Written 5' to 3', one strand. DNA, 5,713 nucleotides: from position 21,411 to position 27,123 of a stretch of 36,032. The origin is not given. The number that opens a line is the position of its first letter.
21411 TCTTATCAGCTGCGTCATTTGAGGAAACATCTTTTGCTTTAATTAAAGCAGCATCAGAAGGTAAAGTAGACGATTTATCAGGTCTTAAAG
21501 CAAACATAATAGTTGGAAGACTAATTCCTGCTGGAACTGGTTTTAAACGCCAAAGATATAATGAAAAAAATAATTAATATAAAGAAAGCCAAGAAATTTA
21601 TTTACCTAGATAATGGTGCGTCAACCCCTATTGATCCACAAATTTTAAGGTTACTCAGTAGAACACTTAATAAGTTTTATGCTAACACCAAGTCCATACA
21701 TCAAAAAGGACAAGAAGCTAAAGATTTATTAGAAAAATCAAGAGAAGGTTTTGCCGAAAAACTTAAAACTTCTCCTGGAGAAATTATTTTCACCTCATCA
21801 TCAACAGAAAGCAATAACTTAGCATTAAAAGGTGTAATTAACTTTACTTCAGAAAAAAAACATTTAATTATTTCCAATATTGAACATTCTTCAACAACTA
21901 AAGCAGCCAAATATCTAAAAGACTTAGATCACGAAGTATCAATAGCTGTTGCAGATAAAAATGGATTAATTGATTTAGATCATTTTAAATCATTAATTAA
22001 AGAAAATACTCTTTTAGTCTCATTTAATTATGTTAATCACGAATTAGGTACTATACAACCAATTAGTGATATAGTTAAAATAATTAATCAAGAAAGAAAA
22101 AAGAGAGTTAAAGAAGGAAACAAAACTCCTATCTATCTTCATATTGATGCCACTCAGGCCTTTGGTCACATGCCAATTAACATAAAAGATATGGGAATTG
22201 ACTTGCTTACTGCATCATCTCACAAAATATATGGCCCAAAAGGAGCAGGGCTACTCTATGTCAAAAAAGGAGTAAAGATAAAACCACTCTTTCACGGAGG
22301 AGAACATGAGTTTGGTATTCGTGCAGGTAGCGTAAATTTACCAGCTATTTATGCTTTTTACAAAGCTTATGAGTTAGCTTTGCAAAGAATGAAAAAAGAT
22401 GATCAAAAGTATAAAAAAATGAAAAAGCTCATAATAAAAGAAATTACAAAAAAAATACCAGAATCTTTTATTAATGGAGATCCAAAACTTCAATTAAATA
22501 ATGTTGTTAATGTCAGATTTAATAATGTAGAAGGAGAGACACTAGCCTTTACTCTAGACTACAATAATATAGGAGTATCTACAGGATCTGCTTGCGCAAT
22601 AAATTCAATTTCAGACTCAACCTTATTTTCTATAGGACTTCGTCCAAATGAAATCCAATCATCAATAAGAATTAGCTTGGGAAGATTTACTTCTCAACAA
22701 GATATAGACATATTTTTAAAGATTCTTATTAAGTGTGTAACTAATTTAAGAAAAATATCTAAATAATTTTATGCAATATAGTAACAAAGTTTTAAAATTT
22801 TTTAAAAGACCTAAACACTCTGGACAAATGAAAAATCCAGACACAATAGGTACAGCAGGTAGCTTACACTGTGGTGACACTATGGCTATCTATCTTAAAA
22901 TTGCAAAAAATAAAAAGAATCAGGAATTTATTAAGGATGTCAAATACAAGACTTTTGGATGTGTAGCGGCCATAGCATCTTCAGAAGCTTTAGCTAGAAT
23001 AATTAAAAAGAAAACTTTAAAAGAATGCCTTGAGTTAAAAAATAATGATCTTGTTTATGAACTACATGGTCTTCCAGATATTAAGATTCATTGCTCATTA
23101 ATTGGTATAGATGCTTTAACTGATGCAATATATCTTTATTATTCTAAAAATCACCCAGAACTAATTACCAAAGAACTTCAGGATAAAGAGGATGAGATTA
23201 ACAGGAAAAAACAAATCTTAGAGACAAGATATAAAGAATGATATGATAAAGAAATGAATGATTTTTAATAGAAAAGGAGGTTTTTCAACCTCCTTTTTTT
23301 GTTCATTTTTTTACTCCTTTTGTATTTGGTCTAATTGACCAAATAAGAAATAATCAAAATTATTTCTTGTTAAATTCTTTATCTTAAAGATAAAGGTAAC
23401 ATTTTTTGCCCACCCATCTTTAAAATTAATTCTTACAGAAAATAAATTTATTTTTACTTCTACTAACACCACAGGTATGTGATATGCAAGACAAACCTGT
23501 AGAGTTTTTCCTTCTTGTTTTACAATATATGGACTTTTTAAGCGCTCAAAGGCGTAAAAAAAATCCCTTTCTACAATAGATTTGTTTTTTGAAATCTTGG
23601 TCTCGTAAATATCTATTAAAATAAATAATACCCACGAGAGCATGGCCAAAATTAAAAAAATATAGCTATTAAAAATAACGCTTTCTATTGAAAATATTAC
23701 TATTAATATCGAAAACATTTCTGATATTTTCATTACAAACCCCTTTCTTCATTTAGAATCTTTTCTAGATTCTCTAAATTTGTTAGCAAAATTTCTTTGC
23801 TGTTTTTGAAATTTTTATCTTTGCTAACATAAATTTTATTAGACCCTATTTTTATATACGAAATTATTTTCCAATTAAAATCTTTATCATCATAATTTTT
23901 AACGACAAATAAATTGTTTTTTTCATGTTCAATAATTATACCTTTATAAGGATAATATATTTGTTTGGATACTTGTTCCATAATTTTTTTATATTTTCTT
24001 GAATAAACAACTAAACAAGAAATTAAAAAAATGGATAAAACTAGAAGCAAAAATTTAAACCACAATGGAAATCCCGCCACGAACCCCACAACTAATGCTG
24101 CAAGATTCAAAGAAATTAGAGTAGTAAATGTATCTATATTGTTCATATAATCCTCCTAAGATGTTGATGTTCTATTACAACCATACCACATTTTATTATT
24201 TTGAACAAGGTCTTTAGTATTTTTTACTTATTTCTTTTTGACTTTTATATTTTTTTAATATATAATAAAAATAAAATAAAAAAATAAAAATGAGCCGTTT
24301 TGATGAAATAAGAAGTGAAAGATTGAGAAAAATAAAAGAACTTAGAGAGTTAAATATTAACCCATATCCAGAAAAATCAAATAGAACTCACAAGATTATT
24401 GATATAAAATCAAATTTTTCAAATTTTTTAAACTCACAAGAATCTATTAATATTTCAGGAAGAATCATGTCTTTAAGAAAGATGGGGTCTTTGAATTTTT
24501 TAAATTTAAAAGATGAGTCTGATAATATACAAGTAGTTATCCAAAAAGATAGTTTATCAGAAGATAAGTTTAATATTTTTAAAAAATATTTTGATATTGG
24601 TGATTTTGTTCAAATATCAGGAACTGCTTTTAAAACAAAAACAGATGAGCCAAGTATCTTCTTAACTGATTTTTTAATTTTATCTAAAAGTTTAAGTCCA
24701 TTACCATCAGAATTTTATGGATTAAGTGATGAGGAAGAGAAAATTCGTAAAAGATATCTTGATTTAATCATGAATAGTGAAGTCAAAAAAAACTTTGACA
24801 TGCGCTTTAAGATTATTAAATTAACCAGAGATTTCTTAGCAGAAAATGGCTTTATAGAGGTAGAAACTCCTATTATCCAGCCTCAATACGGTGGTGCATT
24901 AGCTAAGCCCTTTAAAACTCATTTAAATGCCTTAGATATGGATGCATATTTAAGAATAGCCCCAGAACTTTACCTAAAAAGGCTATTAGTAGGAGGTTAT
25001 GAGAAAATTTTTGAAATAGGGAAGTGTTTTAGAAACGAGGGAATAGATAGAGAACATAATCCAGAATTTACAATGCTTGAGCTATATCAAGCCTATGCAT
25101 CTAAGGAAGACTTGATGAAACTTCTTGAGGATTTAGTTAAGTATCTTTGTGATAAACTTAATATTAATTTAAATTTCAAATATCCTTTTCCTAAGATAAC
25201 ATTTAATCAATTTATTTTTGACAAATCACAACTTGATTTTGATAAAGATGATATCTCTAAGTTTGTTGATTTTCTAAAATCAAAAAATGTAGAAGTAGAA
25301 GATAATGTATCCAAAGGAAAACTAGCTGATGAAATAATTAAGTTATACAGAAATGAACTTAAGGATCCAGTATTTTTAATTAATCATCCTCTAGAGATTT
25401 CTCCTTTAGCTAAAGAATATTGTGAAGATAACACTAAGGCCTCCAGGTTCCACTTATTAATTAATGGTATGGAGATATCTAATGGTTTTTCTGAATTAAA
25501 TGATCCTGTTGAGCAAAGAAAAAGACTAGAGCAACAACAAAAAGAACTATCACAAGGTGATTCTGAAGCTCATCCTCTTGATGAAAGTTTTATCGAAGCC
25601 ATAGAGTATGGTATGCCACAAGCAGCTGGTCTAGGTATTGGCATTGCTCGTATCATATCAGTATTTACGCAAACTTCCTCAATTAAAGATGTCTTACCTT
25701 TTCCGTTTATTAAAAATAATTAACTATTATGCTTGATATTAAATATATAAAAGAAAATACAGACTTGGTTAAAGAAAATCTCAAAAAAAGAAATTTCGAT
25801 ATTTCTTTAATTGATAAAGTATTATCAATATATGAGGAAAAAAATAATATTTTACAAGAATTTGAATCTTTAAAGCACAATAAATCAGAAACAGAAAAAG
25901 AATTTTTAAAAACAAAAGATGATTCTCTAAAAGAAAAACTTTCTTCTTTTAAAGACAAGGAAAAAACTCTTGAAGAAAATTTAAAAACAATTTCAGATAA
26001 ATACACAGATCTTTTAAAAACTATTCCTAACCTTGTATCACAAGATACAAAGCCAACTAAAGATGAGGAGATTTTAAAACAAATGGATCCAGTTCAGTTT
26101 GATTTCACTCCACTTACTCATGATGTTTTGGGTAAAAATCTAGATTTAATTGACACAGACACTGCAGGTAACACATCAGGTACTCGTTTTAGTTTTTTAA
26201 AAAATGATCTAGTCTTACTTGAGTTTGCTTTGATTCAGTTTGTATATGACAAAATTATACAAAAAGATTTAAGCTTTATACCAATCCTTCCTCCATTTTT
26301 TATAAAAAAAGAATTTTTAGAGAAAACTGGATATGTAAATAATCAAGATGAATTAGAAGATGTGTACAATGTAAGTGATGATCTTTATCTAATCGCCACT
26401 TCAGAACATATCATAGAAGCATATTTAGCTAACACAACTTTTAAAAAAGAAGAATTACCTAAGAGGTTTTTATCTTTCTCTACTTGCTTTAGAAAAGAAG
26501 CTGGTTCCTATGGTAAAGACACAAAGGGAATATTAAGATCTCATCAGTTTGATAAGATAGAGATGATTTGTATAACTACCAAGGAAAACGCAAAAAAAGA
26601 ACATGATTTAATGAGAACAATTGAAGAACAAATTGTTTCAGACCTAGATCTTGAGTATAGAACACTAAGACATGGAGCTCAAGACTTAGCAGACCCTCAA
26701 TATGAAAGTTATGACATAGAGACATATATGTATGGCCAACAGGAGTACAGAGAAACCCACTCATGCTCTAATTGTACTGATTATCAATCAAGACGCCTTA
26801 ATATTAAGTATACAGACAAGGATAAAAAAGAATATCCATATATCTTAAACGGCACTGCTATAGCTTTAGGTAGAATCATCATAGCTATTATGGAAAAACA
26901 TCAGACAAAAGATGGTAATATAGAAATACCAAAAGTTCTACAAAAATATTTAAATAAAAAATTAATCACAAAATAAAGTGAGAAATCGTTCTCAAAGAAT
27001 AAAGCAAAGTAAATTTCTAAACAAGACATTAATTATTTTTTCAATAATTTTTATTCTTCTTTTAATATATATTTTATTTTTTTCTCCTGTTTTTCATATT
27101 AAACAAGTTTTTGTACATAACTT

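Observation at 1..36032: TGA is read as Trp in an organism that does not look like a Mollicute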

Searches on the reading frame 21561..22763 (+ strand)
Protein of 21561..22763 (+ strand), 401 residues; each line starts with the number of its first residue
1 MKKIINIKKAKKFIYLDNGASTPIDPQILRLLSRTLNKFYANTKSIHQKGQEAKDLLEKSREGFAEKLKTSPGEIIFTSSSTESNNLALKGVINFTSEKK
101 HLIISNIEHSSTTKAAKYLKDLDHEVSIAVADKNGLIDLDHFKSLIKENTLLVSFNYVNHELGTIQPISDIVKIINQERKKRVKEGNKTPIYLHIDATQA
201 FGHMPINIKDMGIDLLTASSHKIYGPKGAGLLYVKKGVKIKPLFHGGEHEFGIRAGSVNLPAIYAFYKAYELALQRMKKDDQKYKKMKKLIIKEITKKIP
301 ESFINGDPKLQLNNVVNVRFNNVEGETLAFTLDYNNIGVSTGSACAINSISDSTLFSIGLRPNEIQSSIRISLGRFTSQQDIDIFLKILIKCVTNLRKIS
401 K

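Call 62: search_protein_families(library=pfam, proteins=[window:21561-22763:+], max_evalue=0.001)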
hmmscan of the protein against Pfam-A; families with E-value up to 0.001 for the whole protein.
window:21561-22763:+ (401 aa): 1 family
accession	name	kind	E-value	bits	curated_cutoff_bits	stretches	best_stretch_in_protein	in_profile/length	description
PF00266.25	Aminotran_5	-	2.9e-74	250.7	21.5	1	14-385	1-371/371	Aminotransferase class-V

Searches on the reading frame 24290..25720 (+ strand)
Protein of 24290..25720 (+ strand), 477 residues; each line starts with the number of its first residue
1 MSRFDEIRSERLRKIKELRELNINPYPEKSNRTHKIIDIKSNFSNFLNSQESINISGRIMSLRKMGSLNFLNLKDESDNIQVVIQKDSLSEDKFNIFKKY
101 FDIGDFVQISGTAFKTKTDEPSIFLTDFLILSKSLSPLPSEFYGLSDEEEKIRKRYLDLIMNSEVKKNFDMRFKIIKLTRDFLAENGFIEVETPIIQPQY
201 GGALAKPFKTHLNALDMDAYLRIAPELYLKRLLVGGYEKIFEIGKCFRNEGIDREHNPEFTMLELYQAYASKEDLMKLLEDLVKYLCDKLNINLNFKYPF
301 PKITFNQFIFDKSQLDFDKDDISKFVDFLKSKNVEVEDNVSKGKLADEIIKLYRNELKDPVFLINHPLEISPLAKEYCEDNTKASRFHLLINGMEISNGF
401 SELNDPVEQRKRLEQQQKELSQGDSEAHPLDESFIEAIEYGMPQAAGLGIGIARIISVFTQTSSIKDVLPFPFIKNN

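Call 27: find_encoding_contigs(protein=window:24290-25720:+, flank=10000, max_places=4)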
Protein seq(477 aa) (477 aa): no gene with exactly this product is on record in the collection.

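Call 62: search_protein_families(library=pfam, proteins=[window:24290-25720:+], max_evalue=0.001)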
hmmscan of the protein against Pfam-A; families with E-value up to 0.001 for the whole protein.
window:24290-25720:+ (477 aa): 3 families
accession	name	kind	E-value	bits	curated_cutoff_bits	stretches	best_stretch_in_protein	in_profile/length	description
PF00152.25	tRNA-synt_2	-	5.1e-88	295.5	25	1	147-473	1-306/308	tRNA synthetases class II (D, K and N)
PF01336.31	tRNA_anti-codon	-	2.3e-13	50.3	27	1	54-130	2-74/75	OB-fold nucleic acid binding domain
PF01409.25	tRNA-synt_2d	-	6.3e-06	26.3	19.8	1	239-298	104-166/246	tRNA synthetases class II core domain (F)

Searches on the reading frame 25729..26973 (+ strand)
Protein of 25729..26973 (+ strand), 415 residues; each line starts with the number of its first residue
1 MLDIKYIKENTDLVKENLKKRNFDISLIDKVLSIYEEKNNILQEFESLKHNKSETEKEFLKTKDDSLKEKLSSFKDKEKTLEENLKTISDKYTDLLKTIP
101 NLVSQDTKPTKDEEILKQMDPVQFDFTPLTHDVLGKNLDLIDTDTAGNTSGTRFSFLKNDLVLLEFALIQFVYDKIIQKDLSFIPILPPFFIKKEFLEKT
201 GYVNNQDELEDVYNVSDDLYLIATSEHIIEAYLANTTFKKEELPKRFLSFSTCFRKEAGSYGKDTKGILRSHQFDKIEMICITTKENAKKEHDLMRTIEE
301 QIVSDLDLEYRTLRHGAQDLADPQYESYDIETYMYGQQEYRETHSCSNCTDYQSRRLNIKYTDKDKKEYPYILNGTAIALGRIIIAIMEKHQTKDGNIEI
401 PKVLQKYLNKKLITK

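Call 62: search_protein_families(library=pfam, proteins=[window:25729-26973:+], max_evalue=0.001)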
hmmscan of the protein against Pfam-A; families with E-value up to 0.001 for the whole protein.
window:25729-26973:+ (415 aa): 2 families
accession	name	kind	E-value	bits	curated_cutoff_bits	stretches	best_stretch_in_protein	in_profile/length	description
PF00587.30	tRNA-synt_2b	-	2.4e-31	109.6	29.3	1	216-391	8-179/179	tRNA synthetase class II core domain (G, H, P, S and T)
PF02403.27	Seryl_tRNA_N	-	5.8e-19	68.8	28.2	1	1-103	1-108/108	Seryl-tRNA synthetase N-terminal domain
